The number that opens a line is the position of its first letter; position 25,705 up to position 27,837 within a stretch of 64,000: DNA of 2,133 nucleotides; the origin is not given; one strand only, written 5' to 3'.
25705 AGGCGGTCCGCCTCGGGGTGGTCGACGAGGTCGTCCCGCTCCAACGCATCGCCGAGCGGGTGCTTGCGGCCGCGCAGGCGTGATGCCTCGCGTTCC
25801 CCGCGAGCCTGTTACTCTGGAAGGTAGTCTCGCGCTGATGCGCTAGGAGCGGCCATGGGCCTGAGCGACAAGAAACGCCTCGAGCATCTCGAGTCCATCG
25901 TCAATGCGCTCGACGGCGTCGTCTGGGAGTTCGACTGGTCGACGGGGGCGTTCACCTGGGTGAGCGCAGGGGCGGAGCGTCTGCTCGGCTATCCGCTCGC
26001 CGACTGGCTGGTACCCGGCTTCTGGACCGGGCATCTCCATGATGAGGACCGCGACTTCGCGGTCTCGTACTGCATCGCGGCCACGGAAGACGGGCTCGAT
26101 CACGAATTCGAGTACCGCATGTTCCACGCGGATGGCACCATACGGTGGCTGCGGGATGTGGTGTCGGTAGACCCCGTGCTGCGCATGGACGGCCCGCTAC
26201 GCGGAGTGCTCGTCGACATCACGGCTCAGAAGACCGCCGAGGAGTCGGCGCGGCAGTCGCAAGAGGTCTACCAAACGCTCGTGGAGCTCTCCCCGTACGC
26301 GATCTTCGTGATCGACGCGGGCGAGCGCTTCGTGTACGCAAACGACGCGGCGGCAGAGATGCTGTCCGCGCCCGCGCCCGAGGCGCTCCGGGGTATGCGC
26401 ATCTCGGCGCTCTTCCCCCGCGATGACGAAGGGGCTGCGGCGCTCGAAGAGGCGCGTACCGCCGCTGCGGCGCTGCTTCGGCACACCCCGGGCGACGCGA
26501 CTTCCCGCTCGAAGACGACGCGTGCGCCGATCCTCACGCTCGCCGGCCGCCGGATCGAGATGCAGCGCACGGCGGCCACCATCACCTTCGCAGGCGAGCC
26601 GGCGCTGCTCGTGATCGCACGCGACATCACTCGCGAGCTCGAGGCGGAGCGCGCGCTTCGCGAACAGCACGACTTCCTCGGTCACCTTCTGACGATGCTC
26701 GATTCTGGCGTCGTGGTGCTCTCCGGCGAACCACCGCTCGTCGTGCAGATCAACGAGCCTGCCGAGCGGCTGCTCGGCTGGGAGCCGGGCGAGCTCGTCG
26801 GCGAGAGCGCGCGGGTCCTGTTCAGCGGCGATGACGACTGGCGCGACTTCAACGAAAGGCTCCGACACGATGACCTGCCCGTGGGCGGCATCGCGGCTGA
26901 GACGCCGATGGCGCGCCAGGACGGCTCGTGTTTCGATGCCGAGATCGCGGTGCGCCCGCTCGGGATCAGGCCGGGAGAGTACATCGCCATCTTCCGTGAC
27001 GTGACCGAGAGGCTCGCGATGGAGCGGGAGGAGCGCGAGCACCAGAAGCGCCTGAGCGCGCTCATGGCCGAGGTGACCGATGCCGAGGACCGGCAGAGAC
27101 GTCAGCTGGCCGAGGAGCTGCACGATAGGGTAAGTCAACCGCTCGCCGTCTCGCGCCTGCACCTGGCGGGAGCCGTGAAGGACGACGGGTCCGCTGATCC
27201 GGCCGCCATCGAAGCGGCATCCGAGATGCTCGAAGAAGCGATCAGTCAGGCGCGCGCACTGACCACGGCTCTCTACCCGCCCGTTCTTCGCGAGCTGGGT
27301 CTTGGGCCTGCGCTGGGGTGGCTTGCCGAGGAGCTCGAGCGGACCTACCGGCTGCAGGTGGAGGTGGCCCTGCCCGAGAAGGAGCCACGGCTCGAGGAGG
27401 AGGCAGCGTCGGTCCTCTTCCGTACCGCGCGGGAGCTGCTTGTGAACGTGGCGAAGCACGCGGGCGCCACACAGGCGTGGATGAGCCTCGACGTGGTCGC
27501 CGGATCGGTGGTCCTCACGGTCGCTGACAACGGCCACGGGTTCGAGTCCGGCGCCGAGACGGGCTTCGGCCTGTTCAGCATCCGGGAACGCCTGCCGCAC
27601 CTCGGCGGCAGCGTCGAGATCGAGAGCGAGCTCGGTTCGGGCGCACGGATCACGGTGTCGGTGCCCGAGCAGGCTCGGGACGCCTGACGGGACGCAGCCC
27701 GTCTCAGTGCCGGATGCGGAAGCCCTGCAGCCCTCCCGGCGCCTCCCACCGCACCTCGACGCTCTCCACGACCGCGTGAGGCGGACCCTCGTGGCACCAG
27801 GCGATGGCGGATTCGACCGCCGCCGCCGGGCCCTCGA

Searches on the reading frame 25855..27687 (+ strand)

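Call 16: search_protein_families(library=pfam, proteins=[window:25855-27687:+], max_evalue=0.00001)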
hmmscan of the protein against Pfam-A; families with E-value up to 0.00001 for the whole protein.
window:25855-27687:+ (610 aa): 7 families
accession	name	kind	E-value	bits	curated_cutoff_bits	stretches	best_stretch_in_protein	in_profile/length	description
PF00989.32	PAS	-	9.5e-22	77.6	22.6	1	139-258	3-113/113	PAS fold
PF13188.13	PAS_8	-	1e-20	73.3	21.8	1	139-195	3-55/65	PAS domain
PF13426.13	PAS_9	-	6.2e-19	68.6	27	1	294-385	12-103/103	PAS domain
PF08447.18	PAS_3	-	1.7e-13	51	25.6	1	35-105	3-74/89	PAS fold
PF02518.31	HATPase_c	-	2.5e-10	41.2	26.4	1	521-606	6-110/111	Histidine kinase-, DNA gyrase B-, and HSP90-like ATPase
PF08448.16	PAS_4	-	1e-09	39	23.1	1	144-260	2-107/110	PAS fold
PF07730.19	HisKA_3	-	1.1e-07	32.7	24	1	415-478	2-68/68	Histidine kinase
